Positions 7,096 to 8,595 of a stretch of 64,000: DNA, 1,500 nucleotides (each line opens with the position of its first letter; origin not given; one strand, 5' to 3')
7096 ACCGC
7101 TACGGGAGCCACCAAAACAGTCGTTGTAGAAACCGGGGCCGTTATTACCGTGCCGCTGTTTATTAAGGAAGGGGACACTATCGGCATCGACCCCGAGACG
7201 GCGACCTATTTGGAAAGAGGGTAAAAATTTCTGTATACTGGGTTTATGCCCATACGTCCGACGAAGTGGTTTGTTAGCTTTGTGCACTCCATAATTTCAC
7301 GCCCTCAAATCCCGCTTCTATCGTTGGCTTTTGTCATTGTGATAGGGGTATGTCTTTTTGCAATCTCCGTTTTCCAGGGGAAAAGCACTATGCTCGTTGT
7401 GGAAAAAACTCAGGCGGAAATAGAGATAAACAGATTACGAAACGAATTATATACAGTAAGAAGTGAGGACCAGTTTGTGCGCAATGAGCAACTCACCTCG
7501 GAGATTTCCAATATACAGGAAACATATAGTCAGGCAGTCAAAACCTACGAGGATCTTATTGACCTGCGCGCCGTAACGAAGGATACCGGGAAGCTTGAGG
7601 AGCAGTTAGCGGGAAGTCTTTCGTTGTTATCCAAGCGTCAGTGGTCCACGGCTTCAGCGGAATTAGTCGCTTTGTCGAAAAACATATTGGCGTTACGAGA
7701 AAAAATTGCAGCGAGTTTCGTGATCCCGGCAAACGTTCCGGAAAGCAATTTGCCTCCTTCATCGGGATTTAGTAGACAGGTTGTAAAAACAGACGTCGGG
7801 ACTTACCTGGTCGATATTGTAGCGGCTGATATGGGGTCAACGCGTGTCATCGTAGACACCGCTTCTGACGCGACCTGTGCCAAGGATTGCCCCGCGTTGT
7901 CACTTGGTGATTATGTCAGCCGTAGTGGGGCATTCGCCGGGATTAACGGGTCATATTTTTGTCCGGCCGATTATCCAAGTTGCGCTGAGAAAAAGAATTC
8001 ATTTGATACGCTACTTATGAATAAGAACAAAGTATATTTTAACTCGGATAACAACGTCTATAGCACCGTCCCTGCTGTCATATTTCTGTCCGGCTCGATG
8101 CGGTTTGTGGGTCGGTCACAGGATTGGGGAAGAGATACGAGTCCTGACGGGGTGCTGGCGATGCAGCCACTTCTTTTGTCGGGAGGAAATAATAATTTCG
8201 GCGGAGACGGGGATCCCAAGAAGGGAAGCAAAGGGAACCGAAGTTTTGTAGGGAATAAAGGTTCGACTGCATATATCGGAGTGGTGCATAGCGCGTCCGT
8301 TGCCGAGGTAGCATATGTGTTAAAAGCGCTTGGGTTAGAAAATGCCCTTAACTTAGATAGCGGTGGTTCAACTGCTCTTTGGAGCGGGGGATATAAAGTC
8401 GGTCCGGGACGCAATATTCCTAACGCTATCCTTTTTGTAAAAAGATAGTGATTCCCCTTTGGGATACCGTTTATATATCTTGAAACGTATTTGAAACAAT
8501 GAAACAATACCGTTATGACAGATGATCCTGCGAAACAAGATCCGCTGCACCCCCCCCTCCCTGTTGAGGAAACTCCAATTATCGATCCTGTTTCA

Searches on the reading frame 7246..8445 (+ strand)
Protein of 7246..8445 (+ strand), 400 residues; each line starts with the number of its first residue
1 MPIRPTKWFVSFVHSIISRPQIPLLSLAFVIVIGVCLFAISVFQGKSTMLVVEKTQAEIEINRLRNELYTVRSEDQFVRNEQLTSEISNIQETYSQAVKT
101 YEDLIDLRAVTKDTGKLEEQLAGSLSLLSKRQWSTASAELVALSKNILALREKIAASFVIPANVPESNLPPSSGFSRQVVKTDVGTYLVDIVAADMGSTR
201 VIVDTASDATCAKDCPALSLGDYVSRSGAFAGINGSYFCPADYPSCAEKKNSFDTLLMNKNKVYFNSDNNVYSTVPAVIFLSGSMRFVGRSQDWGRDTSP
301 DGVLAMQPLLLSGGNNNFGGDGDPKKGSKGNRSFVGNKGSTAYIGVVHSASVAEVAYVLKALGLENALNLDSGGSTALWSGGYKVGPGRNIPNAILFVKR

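Call 82: search_protein_families(library=pfam, max_evalue=0.00001, proteins=[window:7246-8445:+])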
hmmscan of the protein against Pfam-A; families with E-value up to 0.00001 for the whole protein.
window:7246-8445:+ (400 aa): 1 family
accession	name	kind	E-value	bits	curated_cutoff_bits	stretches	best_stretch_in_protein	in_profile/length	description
PF09992.14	NAGPA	-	4e-13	50.4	25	1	228-397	2-168/169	Phosphodiester glycosidase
